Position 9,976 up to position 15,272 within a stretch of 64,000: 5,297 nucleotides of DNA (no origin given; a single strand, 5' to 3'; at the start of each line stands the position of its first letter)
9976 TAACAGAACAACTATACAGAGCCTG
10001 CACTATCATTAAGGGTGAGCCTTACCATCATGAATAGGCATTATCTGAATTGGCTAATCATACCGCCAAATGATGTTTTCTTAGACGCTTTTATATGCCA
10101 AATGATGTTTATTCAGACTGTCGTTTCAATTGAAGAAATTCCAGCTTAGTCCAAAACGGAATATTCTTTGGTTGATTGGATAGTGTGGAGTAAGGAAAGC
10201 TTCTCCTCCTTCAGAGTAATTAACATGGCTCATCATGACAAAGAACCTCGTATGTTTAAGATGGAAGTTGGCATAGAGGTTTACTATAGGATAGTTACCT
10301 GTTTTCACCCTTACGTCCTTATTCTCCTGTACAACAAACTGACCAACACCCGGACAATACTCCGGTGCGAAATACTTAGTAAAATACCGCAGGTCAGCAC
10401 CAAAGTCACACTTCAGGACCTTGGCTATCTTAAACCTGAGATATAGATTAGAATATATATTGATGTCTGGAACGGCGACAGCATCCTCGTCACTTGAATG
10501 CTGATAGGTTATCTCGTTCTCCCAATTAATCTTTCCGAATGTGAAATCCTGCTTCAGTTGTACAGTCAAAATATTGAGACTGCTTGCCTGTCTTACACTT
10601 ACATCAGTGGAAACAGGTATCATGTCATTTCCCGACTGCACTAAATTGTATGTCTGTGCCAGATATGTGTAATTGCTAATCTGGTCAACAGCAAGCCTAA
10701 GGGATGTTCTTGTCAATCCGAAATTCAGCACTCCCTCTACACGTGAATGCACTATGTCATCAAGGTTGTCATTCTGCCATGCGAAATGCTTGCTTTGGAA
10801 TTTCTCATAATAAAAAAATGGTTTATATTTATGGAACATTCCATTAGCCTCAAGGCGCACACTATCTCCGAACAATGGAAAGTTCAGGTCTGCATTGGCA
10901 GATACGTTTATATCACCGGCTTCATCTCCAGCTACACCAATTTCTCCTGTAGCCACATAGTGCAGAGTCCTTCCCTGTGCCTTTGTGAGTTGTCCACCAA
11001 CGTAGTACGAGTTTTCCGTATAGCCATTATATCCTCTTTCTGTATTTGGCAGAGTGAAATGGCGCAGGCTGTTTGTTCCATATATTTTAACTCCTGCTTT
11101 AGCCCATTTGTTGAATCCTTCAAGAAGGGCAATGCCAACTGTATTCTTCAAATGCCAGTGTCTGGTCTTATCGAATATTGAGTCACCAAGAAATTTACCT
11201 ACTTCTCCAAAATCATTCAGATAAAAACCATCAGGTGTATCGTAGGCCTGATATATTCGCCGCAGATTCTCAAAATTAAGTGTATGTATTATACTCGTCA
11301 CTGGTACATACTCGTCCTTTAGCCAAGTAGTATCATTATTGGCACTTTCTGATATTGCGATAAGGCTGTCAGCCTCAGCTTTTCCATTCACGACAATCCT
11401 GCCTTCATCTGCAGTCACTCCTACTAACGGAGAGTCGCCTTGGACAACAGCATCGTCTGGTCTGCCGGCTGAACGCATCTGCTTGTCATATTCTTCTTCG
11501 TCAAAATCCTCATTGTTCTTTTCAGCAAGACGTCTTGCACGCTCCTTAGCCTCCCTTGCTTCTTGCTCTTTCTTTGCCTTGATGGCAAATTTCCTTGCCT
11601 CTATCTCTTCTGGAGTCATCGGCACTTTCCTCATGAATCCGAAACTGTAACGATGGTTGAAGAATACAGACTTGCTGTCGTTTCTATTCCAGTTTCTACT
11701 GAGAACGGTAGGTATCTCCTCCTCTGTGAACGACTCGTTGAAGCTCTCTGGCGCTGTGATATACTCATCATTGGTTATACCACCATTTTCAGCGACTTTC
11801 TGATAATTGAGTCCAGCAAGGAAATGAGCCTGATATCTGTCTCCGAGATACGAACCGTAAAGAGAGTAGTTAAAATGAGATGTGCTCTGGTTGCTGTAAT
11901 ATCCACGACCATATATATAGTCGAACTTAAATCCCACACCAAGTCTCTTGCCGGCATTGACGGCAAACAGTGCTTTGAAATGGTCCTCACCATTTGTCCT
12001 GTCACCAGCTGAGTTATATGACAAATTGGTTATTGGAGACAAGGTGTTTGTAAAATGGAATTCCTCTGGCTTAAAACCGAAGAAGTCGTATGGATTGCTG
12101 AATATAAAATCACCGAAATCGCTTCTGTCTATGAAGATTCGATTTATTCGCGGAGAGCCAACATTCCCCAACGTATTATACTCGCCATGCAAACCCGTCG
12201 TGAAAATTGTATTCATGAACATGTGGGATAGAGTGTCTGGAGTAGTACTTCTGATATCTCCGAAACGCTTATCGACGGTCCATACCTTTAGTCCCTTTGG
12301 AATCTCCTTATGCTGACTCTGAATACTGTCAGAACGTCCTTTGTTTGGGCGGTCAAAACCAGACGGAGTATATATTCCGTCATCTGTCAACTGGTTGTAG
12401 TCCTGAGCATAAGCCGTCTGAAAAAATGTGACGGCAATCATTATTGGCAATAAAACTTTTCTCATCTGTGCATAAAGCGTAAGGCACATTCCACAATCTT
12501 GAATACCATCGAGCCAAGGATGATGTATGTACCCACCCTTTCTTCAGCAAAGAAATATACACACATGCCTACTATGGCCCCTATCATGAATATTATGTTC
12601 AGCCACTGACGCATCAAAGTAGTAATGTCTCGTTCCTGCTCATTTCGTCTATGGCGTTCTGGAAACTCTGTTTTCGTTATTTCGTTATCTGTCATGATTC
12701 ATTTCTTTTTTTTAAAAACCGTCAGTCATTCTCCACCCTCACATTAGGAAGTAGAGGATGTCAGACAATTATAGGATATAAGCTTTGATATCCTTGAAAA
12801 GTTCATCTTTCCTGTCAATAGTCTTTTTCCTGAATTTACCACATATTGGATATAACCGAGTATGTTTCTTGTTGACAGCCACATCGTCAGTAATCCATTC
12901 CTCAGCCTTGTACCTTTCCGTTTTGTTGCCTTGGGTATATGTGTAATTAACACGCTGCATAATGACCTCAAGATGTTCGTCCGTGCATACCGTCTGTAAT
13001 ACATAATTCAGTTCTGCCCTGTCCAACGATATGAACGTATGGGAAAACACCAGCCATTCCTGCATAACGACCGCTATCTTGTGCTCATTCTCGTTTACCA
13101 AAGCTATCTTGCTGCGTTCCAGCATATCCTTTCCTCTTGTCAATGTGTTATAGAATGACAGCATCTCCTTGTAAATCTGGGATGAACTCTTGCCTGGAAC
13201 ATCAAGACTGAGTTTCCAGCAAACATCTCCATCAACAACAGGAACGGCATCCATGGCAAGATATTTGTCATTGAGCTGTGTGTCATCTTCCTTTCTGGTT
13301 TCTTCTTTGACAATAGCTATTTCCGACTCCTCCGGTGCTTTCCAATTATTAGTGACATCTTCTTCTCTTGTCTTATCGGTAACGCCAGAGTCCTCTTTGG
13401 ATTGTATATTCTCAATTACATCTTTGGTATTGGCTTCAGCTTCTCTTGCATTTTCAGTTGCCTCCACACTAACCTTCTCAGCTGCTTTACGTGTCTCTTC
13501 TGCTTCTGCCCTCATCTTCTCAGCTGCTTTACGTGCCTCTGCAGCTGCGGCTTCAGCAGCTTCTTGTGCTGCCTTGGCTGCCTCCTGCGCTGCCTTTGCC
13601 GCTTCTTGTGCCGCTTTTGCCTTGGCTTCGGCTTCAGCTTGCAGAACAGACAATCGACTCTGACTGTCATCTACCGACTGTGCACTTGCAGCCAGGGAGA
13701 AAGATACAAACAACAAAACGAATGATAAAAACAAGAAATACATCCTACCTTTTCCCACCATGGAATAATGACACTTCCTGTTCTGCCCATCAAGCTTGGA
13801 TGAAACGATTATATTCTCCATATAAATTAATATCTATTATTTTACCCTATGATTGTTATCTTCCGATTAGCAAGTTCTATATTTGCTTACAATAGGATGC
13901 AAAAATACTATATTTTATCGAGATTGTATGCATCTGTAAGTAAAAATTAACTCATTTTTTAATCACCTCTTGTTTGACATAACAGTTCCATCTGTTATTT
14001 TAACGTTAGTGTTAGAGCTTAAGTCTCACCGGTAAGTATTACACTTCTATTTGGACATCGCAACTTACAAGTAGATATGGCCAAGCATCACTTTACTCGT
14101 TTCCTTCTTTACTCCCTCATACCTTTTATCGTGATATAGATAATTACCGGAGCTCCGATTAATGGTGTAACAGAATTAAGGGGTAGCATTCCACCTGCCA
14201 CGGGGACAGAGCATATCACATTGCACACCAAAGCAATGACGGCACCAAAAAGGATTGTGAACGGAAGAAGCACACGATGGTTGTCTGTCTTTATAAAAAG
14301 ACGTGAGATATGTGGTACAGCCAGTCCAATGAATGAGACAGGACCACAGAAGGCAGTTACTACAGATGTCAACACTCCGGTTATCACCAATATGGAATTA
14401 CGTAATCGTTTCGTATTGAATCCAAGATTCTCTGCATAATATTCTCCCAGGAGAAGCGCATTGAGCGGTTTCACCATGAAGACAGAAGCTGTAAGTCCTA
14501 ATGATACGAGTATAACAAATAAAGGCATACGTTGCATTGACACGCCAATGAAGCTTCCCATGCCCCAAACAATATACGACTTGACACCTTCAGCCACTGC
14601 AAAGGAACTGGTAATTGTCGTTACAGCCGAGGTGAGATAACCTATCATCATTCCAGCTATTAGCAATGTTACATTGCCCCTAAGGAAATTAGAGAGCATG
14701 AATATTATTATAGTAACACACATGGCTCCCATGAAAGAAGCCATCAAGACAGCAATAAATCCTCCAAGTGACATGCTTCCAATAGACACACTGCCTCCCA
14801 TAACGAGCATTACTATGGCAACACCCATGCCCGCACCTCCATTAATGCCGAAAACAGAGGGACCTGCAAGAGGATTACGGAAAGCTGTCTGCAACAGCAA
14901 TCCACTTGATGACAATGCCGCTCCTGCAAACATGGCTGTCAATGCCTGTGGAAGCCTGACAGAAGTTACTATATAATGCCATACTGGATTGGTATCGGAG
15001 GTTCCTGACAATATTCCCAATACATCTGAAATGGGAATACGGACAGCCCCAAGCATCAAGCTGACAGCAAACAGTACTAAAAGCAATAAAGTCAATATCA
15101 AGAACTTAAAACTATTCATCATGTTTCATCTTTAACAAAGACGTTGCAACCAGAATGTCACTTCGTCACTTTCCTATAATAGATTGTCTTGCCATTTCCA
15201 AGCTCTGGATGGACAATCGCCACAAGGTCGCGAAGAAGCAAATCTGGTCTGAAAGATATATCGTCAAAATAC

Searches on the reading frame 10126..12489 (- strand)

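Call 15: search_protein_families(library=pfam, proteins=[window:10126-12489:-], max_evalue=0.00001)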
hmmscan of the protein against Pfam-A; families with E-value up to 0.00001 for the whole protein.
window:10126-12489:- (787 aa): 1 family
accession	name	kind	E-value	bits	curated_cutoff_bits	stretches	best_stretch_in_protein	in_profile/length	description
PF14121.12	Porin_10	-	3.2e-211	703.6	27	1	67-787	2-597/597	Putative porin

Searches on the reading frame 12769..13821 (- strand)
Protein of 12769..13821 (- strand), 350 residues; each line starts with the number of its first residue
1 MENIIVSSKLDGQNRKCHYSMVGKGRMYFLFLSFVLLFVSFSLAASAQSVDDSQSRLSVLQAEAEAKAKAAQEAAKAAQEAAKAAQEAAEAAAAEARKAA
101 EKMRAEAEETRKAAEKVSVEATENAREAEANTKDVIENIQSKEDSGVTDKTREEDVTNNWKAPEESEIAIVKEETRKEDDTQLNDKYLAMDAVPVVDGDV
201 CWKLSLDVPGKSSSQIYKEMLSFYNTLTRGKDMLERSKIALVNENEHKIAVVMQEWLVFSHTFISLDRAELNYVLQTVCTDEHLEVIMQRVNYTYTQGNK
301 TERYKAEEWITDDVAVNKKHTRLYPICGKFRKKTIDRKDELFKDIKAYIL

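Call 15: search_protein_families(library=pfam, proteins=[window:12769-13821:-], max_evalue=0.00001)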
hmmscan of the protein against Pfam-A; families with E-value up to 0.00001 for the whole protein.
window:12769-13821:- (350 aa): 1 family
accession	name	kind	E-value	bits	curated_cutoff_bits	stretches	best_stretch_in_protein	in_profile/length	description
PF14730.11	DUF4468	-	2.1e-23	83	22.6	1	202-295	1-92/92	Domain of unknown function (DUF4468) with TBP-like fold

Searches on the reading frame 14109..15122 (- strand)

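Call 15: search_protein_families(library=pfam, proteins=[window:14109-15122:-], max_evalue=0.00001)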
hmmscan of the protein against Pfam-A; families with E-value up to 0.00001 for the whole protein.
window:14109-15122:- (337 aa): 1 family
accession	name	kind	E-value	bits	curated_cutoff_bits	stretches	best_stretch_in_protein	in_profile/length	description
PF01032.23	FecCD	-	4.9e-71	239.7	26.5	1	13-333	1-311/311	FecCD transport family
